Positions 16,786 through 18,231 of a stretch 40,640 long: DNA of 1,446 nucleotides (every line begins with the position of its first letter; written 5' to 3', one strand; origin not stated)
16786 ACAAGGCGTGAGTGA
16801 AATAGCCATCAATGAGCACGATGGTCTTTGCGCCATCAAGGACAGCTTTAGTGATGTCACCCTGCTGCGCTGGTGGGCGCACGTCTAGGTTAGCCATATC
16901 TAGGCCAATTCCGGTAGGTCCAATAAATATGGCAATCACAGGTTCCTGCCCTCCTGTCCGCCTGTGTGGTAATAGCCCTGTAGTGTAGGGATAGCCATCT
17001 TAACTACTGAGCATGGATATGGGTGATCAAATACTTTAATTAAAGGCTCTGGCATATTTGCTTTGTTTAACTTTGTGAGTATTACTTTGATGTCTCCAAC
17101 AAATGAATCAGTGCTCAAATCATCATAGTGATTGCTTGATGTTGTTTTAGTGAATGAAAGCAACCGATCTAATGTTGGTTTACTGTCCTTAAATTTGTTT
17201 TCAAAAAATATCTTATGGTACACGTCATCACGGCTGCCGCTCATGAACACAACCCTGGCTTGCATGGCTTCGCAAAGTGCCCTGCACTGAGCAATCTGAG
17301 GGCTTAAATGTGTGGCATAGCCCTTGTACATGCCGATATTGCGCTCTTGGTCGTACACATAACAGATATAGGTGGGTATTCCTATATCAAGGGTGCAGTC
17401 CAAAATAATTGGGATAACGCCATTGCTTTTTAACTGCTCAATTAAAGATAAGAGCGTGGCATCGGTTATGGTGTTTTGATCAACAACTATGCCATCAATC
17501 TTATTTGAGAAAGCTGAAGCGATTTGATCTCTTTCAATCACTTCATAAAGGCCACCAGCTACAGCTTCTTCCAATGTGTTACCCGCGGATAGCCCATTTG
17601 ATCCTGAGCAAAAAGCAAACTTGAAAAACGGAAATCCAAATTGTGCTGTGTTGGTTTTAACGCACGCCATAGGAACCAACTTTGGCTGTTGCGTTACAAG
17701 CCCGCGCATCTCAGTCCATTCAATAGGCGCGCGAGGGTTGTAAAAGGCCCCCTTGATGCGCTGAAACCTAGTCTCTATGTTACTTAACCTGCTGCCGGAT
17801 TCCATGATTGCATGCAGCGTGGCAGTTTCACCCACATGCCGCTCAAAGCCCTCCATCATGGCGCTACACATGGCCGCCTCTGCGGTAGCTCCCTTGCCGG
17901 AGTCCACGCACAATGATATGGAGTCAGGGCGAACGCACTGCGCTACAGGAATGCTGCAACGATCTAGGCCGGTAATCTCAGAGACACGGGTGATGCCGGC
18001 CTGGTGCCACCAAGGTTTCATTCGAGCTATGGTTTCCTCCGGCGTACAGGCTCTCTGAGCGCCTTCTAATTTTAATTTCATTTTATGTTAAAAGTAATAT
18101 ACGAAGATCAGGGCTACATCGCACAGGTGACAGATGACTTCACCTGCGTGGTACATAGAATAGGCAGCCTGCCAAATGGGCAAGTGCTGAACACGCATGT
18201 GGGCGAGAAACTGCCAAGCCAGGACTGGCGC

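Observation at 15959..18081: Phage-encoded YcaO-TfuA (peptide thioamidation) cassette wedged antisense into the early region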

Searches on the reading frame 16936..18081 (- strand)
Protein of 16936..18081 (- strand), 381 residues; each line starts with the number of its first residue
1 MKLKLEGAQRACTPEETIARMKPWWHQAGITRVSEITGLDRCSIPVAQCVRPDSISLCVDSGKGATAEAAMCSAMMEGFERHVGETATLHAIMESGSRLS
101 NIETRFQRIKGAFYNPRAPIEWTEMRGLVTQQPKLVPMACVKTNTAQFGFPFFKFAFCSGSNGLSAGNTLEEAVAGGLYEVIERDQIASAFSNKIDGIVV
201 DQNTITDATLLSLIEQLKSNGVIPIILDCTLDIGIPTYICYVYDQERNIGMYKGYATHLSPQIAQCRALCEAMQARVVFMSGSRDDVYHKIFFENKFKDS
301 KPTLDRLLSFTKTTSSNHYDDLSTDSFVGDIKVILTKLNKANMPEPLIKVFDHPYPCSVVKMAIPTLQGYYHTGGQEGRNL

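Call 3: search_protein_families(library=pfam, proteins=[window:16936-18081:-], max_evalue=0.01)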
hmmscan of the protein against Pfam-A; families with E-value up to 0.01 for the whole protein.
window:16936-18081:- (381 aa): 1 family
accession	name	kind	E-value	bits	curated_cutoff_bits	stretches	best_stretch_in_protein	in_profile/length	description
PF02624.21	YcaO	-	3.5e-56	191.3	25.7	1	61-367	1-324/325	YcaO cyclodehydratase, ATP-ad Mg2+-binding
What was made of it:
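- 16936..18081 (-): ycaO, 381 aa: stand-alone YcaO domain protein (ATP-dependent backbone amide activation). PF02624 E=3.5e-56, full-length match (call 3).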

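Call 4: search_protein_families(library=ncbifam, proteins=[window:16936-18081:-], max_evalue=0.01)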
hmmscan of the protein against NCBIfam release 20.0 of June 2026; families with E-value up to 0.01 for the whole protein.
window:16936-18081:- (381 aa): 5 families
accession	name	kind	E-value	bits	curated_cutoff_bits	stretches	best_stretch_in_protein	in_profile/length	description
TIGR03266.1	methan_mark_1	equivalog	9.1e-53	179.6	365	1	9-369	2-364/376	YcaO-related McrA-glycine thioamidation protein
TIGR00702.1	TIGR00702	domain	4.2e-51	174.2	75.65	1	12-368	1-365/377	YcaO-type kinase domain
TIGR03604.1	TOMM_cyclo_SagD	subfamily_domain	8.2e-27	94.1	219.25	1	62-343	1-309/377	thiazole/oxazole-forming peptide maturase, SagD family component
NF040716.1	YcaO_for_S12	equivalog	3.2e-14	52.3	700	2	160-277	176-293/571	30S ribosomal protein S12 methylthiotransferase accessory factor YcaO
TIGR03549.1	TIGR03549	equivalog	3e-12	45.6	900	2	160-277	324-441/723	OsmC domain/YcaO domain-containing protein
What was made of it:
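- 16936..18081 (-): TIGR00702 174 bits against a cutoff of 75.65 (call 4).
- On YcaO superfamily (PF02624 / TIGR00702): TIGR00702 174.2 bits against 75.65 (call 4).
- On uL16/S12-associated E. coli-type YcaO (NF040716): 52.3 bits against 700 (call 4).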

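Call 8: search_dna_similar(query=window:16936-18081:-, collection=phages, mode=protein, max_rows=40)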
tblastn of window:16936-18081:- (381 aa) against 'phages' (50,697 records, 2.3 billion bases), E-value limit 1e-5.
No match.

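Call 10: find_homologous_proteins(query=window:16936-18081:-, max_evalue=0.00001)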
Query window:16936-18081:- (381 aa): 701 proteins with E <= 0.00001 among 2883 candidates; the best 120 are listed.
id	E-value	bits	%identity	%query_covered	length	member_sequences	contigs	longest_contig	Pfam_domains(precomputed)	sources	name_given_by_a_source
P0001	5.1e-243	824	94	100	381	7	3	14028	PF02624.22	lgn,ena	-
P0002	4.7e-230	781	88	100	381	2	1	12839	PF02624.22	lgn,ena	-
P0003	1.2e-191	655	75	100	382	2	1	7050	PF02624.22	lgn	-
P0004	4.8e-190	649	74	100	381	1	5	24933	PF02624.22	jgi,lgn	-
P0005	8.6e-189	645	73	100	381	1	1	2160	PF02624.22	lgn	-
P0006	3.0e-188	643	73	100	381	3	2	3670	PF02624.22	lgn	-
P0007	5.9e-188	642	73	100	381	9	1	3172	PF02624.22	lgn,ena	-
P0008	5.9e-184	629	72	100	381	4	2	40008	PF02624.22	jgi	jgi:ribosomal protein S12 methylthiotransferase accessory factor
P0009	1.4e-161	556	69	92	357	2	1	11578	PF02624.22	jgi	jgi:ribosomal protein S12 methylthiotransferase accessory factor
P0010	9.4e-156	537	61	99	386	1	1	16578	PF02624.22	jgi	-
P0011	5.5e-142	491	57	99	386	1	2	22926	PF02624.22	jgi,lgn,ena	jgi:ribosomal protein S12 methylthiotransferase accessory factor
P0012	4.2e-141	488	57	99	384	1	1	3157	PF02624.22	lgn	-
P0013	4.1e-138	478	56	99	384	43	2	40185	PF02624.22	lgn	-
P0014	1.2e-136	474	57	97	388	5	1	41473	PF02624.22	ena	-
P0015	4.0e-136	472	57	97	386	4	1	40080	PF02624.22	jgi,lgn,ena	jgi:ribosomal protein S12 methylthiotransferase accessory factor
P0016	5.2e-135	468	55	99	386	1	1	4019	PF02624.22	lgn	-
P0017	2.0e-132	460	57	94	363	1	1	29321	PF02624.22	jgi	-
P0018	8.6e-132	458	55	97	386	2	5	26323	PF02624.22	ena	-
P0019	2.2e-131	456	55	97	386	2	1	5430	PF02624.22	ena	-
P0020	1.5e-130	454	55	99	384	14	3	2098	PF02624.22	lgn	-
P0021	3.0e-130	453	55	99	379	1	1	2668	PF02624.22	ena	-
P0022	1.0e-129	451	55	100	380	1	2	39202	PF02624.22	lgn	-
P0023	2.6e-129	450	55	100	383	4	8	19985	PF02624.22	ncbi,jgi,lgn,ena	jgi:YcaO-like protein with predicted kinase domain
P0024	2.8e-129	449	55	99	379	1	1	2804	PF02624.22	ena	-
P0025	1.2e-128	447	54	99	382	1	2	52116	PF02624.22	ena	-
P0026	4.2e-127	442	54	99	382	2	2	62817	PF02624.22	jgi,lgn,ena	-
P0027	5.4e-127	442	52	100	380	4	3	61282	PF02624.22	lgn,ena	-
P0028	3.0e-126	439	55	97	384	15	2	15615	PF02624.22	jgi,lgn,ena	-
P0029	1.1e-125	438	52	98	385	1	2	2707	PF02624.22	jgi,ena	jgi:ribosomal protein S12 methylthiotransferase accessory factor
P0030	8.0e-125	435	56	94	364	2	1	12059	PF02624.22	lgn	-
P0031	1.5e-124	434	52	97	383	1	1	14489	PF02624.22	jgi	jgi:ribosomal protein S12 methylthiotransferase accessory factor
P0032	4.0e-124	432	53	99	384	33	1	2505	PF02624.22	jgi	-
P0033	4.5e-123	429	51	100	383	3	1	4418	PF02624.22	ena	-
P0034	5.0e-123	429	51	99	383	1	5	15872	PF02624.22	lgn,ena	-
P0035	3.2e-122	426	53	99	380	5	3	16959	PF02624.22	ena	-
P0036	3.6e-122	426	51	100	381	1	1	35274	PF02624.22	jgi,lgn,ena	jgi:ribosomal protein S12 methylthiotransferase accessory factor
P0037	6.8e-122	425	52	99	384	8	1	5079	PF02624.22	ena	-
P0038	1.2e-116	408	52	99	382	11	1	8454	PF02624.22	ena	-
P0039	2.1e-116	407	50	97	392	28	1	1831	PF02624.22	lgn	-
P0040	3.4e-116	406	50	99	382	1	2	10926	PF02624.22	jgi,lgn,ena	-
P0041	4.1e-116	406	51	97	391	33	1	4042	PF02624.22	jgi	jgi:ribosomal protein S12 methylthiotransferase accessory factor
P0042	6.1e-116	406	51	99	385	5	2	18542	PF02624.22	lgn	-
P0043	2.2e-114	400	53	94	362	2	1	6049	PF02624.22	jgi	-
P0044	5.3e-114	399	51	99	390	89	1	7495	PF02624.22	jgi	jgi:ribosomal protein S12 methylthiotransferase accessory factor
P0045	7.8e-113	395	52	92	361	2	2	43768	PF02624.22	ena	-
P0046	1.3e-111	391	51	99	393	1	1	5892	PF02624.22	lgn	-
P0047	1.4e-110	388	51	99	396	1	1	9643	PF02624.22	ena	-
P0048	2.6e-110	387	51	99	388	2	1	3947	PF02624.22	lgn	-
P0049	3.1e-110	387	51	99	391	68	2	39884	PF02624.22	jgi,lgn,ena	-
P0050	3.7e-110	387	51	99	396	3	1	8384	PF02624.22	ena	-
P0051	3.7e-110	387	51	99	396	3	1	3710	PF02624.22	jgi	-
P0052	4.8e-110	386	51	94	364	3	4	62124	PF02624.22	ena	-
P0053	8.0e-110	385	49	99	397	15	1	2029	PF02624.22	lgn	-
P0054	2.7e-109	384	50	99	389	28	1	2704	PF02624.22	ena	-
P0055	3.2e-108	380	50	94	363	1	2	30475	PF02624.22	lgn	-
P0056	1.6e-106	375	49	99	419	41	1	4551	PF02624.22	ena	-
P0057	2.0e-106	374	49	99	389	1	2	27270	PF02624.22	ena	-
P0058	2.1e-106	374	49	99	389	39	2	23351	PF02624.22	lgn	-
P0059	1.5e-105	371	49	99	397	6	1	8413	PF02624.22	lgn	-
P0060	4.3e-105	370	48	99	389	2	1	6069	PF02624.22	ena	-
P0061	2.4e-101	357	48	99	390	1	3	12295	PF02624.22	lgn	-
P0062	6.4e-96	340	45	99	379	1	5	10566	PF02624.22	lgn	-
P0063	6.7e-85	303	43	99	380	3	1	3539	PF02624.22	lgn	-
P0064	8.6e-80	287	43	99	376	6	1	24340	PF02624.22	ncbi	-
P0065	2.8e-74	268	41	97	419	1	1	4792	PF02624.22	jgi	jgi:ribosomal protein S12 methylthiotransferase accessory factor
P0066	4.6e-74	268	40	97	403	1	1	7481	PF02624.22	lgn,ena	-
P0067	2.3e-73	265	42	97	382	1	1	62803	PF02624.22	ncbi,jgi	-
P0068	2.1e-72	262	41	94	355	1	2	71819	PF02624.22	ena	-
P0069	7.2e-70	254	39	97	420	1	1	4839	PF02624.22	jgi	jgi:YcaO-like protein with predicted kinase domain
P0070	1.6e-69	253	39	97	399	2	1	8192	PF02624.22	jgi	jgi:YcaO-like protein with predicted kinase domain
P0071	4.4e-68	248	37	99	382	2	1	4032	PF02624.22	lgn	-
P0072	2.2e-66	242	42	90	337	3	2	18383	PF02624.22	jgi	jgi:ribosomal protein S12 methylthiotransferase accessory factor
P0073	1.8e-65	239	38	97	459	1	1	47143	PF02624.22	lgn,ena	-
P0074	3.2e-64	235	38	96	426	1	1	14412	PF02624.22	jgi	jgi:YcaO-like protein with predicted kinase domain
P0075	4.2e-63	232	37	96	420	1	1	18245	PF02624.22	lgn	-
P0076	5.5e-63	231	38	96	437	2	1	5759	PF02624.22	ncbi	-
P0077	1.6e-61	226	36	95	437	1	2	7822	PF02624.22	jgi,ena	-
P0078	1.9e-61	226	37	98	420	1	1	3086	PF02624.22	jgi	jgi:ribosomal protein S12 methylthiotransferase accessory factor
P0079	4.7e-61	225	36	96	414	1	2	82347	PF02624.22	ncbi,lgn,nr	ncbi:MAG: YcaO-like family protein [Actinomycetota bacterium]|nr:YcaO-like family protein [Actinomyc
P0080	5.9e-61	225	35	97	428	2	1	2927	PF02624.22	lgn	-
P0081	6.5e-61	224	37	96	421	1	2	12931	PF02624.22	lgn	-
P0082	8.0e-61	224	35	98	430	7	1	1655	PF02624.22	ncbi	-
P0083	9.2e-61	224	38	98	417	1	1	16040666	PF02624.22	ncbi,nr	ncbi:Hypothetical protein A7982_01710 [Minicystis rosea]|nr:Hypothetical protein A7982_01710 [Minicy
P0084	1.2e-60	224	35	99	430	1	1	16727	PF02624.22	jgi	jgi:YcaO-like protein with predicted kinase domain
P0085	2.2e-60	223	36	97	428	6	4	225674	PF02624.22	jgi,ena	-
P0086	2.7e-60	222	36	92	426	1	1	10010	PF02624.22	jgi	jgi:ribosomal protein S12 methylthiotransferase accessory factor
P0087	4.7e-60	222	36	97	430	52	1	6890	PF02624.22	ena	-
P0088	1.7e-59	220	37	95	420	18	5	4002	PF02624.22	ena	-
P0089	2.4e-59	219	37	96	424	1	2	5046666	PF02624.22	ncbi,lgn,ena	-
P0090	2.8e-59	219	36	98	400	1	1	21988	PF02624.22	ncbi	-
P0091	2.9e-59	219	37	95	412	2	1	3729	PF02624.22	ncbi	-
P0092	3.0e-59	219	36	98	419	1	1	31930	PF02624.22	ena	-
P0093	4.1e-59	219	36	98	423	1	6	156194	PF02624.22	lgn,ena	-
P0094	4.4e-59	218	36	95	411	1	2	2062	PF02624.22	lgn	-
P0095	6.3e-59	218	36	96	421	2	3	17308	PF02624.22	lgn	-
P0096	1.1e-58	217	35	95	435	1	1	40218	PF02624.22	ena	-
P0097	2.2e-58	216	34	99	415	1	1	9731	PF02624.22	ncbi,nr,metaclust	ncbi:YcaO-like domain protein [Candidatus Magnetoovum chiemensis]|nr:YcaO-like domain protein [Candi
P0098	2.3e-58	216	36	95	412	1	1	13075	PF02624.22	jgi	jgi:ribosomal protein S12 methylthiotransferase accessory factor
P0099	3.2e-58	216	36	96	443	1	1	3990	PF02624.22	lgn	-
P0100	3.4e-58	216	35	96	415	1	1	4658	PF02624.22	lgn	-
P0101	5.8e-58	215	34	99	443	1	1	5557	PF02624.22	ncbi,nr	ncbi:MAG: hypothetical protein EA365_00285 [Gloeocapsa sp. DLM2.Bin57]|nr:MAG: hypothetical protein 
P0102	1.1e-57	214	36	95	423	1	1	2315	PF02624.22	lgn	-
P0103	1.2e-57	214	36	96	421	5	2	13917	PF02624.22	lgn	-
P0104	1.5e-57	213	37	95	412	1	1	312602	PF02624.22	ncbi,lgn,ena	-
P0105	1.5e-57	213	37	95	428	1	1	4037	PF02624.22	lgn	-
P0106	3.0e-57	212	37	95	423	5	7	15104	PF02624.22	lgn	-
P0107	3.5e-57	212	38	96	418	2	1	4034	PF02624.22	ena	-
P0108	1.3e-56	210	36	95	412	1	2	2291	PF02624.22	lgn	-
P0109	1.7e-56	210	37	91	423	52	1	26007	PF02624.22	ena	-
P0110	3.2e-56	209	35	99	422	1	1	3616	PF02624.22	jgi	jgi:ribosomal protein S12 methylthiotransferase accessory factor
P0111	5.3e-56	208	35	98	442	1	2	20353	PF02624.22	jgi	jgi:YcaO-like protein with predicted kinase domain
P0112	7.3e-56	208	35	96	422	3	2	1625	PF02624.22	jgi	jgi:ribosomal protein S12 methylthiotransferase accessory factor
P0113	1.1e-55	207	35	96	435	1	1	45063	PF02624.22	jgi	jgi:YcaO-like protein with predicted kinase domain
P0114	1.5e-55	207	33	97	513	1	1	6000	PF02624.22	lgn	-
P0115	1.5e-55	207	35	96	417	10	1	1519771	PF02624.22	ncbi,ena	-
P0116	2.3e-55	206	37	95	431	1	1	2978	PF02624.22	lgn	-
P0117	3.2e-55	206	35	99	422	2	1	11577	PF02624.22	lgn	-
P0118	1.1e-54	204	35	96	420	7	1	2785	PF02624.22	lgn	-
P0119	1.1e-54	204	35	96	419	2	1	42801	PF02624.22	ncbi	ncbi:MAG: YcaO-like family protein [Nitrospirota bacterium]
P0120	1.6e-54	203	34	95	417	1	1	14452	PF02624.22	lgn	-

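Call 14: find_encoding_contigs(protein=P0008, flank=10000, max_places=3)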
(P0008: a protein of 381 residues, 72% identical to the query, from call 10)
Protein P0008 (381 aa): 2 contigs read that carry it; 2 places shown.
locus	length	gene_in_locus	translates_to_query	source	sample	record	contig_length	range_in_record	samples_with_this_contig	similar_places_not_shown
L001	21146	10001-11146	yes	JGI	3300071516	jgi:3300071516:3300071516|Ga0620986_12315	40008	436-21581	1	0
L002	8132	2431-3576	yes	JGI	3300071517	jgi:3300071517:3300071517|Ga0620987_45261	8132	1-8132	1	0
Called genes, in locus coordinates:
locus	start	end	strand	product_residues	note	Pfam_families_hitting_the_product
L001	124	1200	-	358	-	PF17236:SU10_MCP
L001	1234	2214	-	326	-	-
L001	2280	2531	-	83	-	-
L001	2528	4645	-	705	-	PF23899:SU10_portal (faint)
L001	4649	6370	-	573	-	PF03237:Terminase_6N (weak)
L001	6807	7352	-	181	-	-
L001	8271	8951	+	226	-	PF23872:DUF7227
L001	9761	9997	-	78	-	-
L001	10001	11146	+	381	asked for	PF02624:YcaO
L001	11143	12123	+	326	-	PF07812:TfuA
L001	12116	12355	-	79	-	-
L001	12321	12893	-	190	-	-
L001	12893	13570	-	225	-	PF25680:Mom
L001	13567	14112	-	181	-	-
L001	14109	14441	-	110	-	-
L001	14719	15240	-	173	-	-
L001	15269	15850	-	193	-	PF03796:DnaB_C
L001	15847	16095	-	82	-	-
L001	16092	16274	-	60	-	-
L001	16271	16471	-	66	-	-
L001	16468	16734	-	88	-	PF14354:Lar_restr_allev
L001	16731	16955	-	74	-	-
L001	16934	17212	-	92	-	-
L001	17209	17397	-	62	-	-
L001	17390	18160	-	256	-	PF12684:DUF3799, PF12705:PDDEXK_1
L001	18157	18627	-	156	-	PF21448:DNMK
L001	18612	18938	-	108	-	-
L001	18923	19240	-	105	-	-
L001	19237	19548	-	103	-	-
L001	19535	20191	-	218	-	-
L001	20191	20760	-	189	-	-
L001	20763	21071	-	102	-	-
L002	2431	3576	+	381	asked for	PF02624:YcaO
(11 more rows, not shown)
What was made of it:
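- In the window clade it sits among early and accessory genes such as a methylase or Mom-like gene and a phosphoesterase (calls 3, 14).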

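Call 16: find_related_loci(query=A1, collection=viral_contigs, flank=10000)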
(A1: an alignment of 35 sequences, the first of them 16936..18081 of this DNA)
Query A1 (381 aa) in viral_contigs; peptide patterns used: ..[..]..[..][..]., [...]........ (x = any residue, [..] = any of these).
106 stretches matched a pattern; 78 encode a relative of the query (tblastn E <= 1e-3); 77 distinct loci.
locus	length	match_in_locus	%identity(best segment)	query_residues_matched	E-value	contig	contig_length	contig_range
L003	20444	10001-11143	74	1-381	0e+0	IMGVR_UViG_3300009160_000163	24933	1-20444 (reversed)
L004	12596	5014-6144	69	2-378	0e+0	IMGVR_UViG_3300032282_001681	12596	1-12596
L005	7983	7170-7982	90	1-271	1e-161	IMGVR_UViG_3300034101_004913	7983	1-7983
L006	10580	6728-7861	57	2-379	3e-150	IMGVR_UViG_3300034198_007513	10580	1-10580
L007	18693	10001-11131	56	1-378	4e-148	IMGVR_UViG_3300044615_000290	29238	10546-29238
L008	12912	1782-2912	55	1-378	3e-147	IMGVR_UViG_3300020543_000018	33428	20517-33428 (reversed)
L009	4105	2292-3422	55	1-378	2e-150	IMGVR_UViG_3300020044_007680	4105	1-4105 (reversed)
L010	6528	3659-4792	53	1-378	4e-134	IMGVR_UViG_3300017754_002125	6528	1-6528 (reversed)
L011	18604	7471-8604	53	1-379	4e-131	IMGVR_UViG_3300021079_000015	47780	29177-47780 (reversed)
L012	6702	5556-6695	55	1-381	4e-130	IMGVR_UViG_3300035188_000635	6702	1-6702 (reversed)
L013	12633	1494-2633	55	1-381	4e-130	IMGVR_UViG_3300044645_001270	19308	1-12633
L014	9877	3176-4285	55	1-370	5e-129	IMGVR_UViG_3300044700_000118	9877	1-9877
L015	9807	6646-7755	55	1-370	5e-129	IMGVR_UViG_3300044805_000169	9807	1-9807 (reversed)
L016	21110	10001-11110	55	1-370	1e-128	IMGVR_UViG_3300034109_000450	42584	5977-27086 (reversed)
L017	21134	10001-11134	54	1-379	6e-127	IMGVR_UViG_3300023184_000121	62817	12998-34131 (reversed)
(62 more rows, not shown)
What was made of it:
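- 77 viral loci were found (call 16).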

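Call 24: search_protein_families(library=phrogs, proteins=[window:16936-18081:-], max_evalue=0.01)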
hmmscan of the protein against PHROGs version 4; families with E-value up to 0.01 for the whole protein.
window:16936-18081:- (381 aa): 0 families

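Call 38: find_encoding_contigs(protein=P0067, flank=8000, max_places=2)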
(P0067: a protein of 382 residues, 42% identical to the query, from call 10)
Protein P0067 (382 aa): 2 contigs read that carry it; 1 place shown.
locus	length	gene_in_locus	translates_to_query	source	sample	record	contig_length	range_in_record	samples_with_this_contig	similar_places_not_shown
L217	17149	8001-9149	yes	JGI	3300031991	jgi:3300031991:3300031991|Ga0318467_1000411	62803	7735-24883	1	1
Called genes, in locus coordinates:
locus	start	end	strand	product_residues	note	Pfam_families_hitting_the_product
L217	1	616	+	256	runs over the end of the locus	-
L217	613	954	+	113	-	-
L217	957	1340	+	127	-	-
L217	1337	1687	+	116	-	-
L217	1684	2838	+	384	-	-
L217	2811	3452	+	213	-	PF00959:Phage_lysozyme (weak)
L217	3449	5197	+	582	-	-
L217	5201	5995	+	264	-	-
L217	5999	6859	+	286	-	-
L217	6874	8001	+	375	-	-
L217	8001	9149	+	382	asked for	PF02624:YcaO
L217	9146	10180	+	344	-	PF07812:TfuA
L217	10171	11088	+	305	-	-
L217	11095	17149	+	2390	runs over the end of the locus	PF04002:RadC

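Call 39: find_encoding_contigs(protein=P0064, flank=8000, max_places=2)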
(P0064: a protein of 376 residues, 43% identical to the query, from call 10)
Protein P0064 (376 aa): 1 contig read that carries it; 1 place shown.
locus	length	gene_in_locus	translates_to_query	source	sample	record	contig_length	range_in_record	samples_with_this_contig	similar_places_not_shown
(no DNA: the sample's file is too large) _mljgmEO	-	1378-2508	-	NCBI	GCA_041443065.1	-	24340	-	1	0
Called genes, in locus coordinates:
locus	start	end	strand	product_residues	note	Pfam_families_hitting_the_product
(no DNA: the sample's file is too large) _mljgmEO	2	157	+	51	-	?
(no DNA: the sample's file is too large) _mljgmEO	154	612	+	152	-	PF00583:Acetyltransf_1 (weak)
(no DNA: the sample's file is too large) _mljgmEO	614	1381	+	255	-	-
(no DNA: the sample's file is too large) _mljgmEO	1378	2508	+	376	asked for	PF02624:YcaO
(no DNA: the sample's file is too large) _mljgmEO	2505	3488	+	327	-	PF07812:TfuA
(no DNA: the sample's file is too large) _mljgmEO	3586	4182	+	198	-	-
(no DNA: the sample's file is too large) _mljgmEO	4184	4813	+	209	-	-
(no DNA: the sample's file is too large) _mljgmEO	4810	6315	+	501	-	-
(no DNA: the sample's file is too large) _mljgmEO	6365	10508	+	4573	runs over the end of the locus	PF13872:AAA_34 (faint)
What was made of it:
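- The same layout holds at 41-43% identity in 24-63 kb phage-like contigs, followed by proteins of more than 2,000 aa (calls 38, 39).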
